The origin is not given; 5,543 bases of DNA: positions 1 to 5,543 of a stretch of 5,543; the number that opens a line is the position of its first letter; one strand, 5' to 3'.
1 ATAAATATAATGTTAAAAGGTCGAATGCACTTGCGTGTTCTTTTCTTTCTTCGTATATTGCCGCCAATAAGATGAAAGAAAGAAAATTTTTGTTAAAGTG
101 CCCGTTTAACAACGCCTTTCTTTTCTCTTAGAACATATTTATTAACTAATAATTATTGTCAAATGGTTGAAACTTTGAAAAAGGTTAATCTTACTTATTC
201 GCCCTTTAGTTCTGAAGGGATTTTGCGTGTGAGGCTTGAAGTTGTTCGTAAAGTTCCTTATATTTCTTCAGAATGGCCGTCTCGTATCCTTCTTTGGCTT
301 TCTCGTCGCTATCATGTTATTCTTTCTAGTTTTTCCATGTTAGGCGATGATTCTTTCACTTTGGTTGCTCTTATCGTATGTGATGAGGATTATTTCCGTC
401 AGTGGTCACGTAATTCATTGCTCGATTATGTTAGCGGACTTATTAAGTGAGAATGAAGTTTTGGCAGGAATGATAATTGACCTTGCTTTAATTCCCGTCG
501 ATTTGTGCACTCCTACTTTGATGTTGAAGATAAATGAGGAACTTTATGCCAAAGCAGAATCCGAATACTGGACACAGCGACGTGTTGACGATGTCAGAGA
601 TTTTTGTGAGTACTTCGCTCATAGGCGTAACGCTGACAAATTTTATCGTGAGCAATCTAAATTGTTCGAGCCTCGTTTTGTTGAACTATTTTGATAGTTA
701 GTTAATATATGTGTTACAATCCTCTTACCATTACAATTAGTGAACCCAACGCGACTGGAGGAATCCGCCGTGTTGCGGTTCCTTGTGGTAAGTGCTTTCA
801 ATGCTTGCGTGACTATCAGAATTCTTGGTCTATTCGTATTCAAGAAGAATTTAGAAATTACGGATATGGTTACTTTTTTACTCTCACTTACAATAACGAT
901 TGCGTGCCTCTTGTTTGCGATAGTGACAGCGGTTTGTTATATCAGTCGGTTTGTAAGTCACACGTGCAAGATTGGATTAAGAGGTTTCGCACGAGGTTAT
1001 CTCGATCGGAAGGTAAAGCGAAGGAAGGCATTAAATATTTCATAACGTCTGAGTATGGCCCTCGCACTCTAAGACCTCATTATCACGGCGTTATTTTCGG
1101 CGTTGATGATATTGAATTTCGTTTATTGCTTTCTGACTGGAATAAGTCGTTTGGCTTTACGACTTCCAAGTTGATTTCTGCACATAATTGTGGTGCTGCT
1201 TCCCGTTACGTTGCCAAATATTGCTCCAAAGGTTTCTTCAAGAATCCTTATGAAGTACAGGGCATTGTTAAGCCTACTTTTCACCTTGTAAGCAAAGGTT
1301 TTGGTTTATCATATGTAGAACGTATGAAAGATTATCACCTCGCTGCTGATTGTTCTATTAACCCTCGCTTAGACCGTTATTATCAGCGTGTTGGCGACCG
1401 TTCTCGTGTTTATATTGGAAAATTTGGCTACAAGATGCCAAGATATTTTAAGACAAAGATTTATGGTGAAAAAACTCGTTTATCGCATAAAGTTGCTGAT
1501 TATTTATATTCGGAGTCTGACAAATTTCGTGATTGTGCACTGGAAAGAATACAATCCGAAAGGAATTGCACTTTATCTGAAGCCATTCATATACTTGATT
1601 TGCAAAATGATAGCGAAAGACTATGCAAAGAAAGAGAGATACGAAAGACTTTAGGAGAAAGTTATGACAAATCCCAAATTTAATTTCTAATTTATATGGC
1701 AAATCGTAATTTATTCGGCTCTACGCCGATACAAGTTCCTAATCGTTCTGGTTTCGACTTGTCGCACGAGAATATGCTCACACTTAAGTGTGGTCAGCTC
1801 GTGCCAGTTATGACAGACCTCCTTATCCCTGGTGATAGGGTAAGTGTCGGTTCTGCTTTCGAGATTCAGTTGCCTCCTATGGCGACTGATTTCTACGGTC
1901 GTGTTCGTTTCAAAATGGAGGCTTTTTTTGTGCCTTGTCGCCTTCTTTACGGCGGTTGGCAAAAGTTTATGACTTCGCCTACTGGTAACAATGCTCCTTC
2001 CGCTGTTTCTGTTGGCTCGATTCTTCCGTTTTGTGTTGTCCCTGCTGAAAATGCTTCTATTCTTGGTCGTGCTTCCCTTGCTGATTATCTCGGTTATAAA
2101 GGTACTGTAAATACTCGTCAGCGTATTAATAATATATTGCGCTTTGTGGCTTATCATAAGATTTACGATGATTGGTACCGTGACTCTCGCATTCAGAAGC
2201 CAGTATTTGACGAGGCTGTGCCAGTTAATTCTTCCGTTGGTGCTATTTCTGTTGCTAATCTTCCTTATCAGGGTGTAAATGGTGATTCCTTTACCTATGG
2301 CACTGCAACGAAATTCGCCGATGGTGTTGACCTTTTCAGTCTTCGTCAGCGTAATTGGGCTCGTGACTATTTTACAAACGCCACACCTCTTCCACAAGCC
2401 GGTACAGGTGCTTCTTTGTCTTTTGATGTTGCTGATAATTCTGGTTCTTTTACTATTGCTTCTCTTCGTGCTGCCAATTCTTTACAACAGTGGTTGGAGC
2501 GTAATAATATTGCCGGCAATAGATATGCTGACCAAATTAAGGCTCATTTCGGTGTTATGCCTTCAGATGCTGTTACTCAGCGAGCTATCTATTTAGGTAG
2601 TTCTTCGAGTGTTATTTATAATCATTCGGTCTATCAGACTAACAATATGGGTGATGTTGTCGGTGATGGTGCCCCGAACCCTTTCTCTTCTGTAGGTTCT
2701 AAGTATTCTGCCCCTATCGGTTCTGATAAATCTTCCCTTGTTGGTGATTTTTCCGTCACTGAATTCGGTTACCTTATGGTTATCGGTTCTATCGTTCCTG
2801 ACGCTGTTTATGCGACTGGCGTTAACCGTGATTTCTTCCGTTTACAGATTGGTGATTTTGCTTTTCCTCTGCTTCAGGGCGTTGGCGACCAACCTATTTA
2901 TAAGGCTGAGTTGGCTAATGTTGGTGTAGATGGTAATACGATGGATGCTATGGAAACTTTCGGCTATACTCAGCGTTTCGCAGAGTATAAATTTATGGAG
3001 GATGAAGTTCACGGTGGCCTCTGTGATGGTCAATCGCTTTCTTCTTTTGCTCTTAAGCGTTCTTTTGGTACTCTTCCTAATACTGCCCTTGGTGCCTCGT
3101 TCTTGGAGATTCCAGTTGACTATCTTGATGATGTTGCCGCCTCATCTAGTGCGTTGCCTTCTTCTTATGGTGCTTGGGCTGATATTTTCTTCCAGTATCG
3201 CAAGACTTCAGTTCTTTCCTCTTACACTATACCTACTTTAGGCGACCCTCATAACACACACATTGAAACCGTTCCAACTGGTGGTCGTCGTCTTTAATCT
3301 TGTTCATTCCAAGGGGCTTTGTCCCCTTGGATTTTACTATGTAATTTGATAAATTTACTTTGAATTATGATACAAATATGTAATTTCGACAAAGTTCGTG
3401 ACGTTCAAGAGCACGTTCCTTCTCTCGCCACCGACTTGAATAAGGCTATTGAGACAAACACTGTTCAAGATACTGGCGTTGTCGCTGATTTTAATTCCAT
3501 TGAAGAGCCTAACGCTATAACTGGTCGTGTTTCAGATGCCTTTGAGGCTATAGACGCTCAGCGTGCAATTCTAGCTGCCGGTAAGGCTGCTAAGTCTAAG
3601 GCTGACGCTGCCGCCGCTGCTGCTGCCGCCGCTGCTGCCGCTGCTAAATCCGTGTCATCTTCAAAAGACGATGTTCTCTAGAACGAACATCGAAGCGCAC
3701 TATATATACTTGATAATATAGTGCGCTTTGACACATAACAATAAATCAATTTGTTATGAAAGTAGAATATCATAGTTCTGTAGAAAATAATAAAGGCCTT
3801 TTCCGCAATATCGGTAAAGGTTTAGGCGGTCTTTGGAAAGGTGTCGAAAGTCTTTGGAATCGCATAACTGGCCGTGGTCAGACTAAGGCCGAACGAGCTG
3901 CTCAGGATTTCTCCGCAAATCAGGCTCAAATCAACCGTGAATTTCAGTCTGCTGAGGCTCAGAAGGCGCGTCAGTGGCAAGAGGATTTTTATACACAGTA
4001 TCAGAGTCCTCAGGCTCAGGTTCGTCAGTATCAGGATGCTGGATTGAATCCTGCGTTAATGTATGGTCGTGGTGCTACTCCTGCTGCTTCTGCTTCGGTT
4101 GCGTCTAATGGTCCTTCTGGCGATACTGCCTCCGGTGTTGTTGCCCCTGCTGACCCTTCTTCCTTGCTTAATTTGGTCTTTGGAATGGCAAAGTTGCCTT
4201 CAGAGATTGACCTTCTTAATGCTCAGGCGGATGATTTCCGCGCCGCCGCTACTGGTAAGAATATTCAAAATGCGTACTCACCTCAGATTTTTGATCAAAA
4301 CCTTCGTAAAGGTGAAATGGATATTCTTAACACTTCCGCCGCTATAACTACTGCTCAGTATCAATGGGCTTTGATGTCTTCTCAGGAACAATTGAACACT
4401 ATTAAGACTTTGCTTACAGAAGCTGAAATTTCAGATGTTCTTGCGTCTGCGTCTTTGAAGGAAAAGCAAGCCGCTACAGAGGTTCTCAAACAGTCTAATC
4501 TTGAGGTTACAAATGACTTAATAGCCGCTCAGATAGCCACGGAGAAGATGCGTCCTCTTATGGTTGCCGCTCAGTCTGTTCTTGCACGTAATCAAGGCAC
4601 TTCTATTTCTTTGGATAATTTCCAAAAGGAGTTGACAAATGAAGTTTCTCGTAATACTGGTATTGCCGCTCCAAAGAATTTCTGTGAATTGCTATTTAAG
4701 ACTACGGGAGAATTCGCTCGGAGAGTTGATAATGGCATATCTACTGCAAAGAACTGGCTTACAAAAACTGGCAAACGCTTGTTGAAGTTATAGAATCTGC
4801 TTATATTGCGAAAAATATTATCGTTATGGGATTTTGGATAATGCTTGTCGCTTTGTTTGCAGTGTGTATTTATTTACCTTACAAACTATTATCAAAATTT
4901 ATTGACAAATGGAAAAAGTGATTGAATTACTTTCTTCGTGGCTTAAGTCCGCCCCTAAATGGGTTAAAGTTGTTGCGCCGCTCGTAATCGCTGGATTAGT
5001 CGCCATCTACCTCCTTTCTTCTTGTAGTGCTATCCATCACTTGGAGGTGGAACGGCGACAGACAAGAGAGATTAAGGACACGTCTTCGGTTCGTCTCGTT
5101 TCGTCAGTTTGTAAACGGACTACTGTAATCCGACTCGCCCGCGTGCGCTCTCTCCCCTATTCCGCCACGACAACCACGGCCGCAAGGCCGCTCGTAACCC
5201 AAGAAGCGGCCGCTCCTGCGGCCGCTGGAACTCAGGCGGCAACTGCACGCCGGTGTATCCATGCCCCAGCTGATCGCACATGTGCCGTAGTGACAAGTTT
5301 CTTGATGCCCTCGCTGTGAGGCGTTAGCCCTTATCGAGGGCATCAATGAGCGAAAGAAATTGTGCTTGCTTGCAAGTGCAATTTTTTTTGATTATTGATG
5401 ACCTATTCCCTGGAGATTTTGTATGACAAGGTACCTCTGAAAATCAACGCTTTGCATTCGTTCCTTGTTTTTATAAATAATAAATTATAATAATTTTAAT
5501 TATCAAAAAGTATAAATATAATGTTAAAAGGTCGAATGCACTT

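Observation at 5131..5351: GC-rich, hairpin-dense island embedded in an otherwise AT/T-rich microvirus genome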

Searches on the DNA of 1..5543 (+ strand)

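Call 5: search_rna_families(source=window, threshold=evalue, max_evalue=10, show_alignments=3)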
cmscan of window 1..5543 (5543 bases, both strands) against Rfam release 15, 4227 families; matches with E-value up to 10: 5.
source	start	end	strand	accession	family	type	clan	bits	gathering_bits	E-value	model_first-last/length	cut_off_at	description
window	4258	4327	-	RF03088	Parabacteroides-1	Gene; sRNA;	-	25.1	93.4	0.092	1-105/105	no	Parabacteroides-1 RNA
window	3676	3740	+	RF03696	mir-4904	Gene; miRNA;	-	25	100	0.19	1-79/79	no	mir-4904 microRNA precursor family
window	2393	2473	-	RF01281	snoR35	Gene; snRNA; snoRNA; CD-box;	CL00053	20.9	40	0.5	1-81/81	no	Small nucleolar RNA snoR35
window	5340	5401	+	RF00904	mir-392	Gene; miRNA;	-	20.5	62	2.8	1-75/75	no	mir-392 microRNA precursor family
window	1292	1360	+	RF01384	InvR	Gene;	-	19.1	60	4.8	1-91/91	no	Invasion gene-associated RNA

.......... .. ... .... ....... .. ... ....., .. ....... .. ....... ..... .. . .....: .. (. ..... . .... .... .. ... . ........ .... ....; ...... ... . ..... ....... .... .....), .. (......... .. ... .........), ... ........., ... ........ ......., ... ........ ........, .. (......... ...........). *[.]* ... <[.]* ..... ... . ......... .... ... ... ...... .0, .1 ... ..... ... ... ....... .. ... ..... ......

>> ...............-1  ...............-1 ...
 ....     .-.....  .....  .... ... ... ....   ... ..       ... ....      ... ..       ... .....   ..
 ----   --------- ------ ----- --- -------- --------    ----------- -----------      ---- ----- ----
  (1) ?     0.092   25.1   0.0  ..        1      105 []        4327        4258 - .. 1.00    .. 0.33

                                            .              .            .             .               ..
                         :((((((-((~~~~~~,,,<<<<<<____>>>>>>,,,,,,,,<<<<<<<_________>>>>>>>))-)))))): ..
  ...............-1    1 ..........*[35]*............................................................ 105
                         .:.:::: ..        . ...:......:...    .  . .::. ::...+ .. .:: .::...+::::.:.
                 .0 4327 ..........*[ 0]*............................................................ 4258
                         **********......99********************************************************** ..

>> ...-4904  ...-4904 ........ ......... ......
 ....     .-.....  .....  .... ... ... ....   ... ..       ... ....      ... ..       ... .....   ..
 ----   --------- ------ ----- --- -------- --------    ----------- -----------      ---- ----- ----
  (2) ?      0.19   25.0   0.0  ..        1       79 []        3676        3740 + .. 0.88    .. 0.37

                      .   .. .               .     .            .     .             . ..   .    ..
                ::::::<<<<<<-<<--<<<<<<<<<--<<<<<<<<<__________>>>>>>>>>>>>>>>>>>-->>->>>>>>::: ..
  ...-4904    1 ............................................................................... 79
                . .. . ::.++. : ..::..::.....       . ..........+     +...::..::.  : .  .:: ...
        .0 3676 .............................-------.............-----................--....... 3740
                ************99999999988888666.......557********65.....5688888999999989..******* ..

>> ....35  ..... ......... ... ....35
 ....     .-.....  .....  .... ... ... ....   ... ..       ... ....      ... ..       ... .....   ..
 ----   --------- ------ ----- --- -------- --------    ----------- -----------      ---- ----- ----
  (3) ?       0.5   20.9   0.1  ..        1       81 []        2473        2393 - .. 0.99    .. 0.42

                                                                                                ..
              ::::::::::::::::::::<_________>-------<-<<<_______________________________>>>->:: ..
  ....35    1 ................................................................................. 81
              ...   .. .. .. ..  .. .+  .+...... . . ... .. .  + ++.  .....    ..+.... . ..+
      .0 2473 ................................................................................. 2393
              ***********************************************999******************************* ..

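Call 6: search_dna_similar(query=window:1-5511:+, collection=phages, mode=distant, max_rows=30)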
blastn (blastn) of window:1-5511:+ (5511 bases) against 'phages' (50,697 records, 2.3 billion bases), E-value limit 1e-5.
Records with a match: 15; places in all: 15; records where one place covers at least 80% of the query: 0.
Best place of each record, by identity: 80-90% 1; 60-80% 14.
By first word of the organism name: Microviridae 12; Microvirus 2; Dipodfec 1.
By host as written in the record: - 12; porcine 2; Dipodomys merriami 1.
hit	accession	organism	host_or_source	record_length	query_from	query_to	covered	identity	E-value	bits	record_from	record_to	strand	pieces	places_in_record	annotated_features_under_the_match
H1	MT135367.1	Microvirus sp.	porcine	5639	2450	2898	8%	67.5%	1e-27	133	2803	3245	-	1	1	major capsid protein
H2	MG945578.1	Microviridae sp.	pig feces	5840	1856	2897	7%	74.5%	2e-19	238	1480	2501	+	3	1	similar to VP1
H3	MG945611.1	Microviridae sp.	pig feces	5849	1856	2588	7%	69.8%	2e-12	158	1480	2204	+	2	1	similar to VP1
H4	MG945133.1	Microviridae sp.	pig feces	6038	1862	2640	5%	69.0%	2e-6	124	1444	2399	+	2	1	similar to VP1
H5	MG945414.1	Microviridae sp.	pig feces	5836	1856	2571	5%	73.2%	2e-13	148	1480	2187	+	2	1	similar to VP1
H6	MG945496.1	Microviridae sp.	pig feces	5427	2338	2571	4%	75.0%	3e-29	138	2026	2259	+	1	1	similar to VP1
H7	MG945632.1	Microviridae sp.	cattle genital tract secretion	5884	2340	2601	5%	65.7%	2e-6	63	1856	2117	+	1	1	similar to VP1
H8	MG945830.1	Microviridae sp.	pig feces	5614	2338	2570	4%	73.0%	1e-26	129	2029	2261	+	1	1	similar to VP1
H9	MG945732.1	Microviridae sp.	pig feces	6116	2447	2640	4%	67.5%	1e-7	67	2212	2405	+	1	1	similar to VP1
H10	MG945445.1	Microviridae sp.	pig feces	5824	2453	2630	3%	70.3%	3e-10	75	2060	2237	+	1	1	similar to VP1-1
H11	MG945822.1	Microviridae sp.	cattle genital tract secretion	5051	2436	2582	3%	70.7%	3e-9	73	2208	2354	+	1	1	similar to VP1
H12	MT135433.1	Microvirus sp.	porcine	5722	2450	2588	3%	71.2%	3e-9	72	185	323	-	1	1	none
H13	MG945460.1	Microviridae sp.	rhesus feces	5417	1862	1974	2%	72.6%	5e-7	65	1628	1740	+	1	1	VP1: similar to VP1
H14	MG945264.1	Microviridae sp.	elk feces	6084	2491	2574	2%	77.4%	1e-7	67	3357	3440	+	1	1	similar to VP1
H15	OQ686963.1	Dipodfec virus UOA04_Rod_1209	Dipodomys merriami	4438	3697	3756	1%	83.6%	2e-6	63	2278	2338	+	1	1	DNA pilot protein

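Call 85: get_annotated_region(hit=H15, flank=300)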
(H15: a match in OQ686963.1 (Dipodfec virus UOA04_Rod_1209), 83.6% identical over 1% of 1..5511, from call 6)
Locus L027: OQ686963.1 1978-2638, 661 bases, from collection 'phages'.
description: Dipodfec virus UOA04_Rod_1209, complete genome.
organism: Dipodfec virus UOA04_Rod_1209 (NCBI taxid 3038692)
taxonomy: Viruses; Monodnaviria; Sangervirae; Phixviricota; Malgrandaviricetes; Petitvirales; Microviridae
host: Dipodomys merriami; source: feces; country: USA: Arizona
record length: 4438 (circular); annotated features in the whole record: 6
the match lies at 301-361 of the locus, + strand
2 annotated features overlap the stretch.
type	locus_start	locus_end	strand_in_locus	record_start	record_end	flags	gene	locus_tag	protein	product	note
CDS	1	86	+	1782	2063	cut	-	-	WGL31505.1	hypothetical protein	-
CDS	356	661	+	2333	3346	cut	-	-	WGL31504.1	DNA pilot protein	-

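Call 92: search_rna_families(sources=[L022, L025, L011, L016], threshold=gathering)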
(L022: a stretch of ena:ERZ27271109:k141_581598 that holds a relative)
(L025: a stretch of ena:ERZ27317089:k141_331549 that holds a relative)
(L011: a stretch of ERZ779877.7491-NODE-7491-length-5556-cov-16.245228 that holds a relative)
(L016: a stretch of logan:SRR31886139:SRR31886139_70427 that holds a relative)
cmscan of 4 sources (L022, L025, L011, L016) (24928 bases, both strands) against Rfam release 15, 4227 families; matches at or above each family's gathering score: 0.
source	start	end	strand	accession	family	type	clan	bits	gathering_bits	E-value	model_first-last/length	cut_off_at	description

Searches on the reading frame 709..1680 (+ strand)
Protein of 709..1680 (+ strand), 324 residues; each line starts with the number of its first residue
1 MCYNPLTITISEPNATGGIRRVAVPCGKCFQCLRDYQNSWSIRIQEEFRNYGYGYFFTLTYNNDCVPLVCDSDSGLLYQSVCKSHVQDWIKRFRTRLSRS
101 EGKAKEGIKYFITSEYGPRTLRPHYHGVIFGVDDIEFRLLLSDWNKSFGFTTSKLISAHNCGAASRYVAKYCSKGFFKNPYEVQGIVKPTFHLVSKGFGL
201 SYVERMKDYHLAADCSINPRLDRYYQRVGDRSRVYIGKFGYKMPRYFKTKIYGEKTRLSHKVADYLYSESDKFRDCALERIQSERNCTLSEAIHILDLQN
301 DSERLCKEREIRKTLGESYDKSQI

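Call 80: search_protein_families(library=phrogs, proteins=[window:709-1680:+], max_evalue=0.01)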
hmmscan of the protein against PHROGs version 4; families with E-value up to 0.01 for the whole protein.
window:709-1680:+ (324 aa): 2 families
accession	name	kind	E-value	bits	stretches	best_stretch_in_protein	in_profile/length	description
phrog_942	-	DNA, RNA and nucleotide metabolism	8.9e-51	174.7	1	1-267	60-317/501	replication initiation protein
phrog_29197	-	unknown function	1.4e-17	65.3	1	18-131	56-169/187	-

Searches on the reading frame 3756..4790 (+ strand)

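Call 80: search_protein_families(library=phrogs, proteins=[window:3756-4790:+], max_evalue=0.01)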
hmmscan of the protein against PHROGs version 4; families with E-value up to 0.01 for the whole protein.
window:3756-4790:+ (345 aa): 7 families
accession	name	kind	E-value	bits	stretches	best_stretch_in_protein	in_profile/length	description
phrog_21483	-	unknown function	5.4e-09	37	1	33-337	69-279/303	-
phrog_8689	-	tail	5.9e-08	33.8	1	39-261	26-248/327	pilot protein for DNA ejection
phrog_31272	-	tail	8e-08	32.6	1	23-120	4-105/294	pilot protein for DNA ejection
phrog_35928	-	tail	3.6e-07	31.1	1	58-122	64-126/172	pilot protein for DNA ejection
phrog_34374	-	tail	1.3e-06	28.9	1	48-127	146-235/310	pilot protein for DNA ejection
phrog_5158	-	unknown function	5.1e-05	24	1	47-261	54-271/322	-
phrog_11693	-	tail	0.0055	17.8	0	55-242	26-190/228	pilot protein for DNA ejection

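Call 81: search_protein_families(library=pfam, proteins=[window:3756-4790:+], max_evalue=0.1)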
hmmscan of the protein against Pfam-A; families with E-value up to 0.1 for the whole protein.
window:3756-4790:+ (345 aa): 0 families
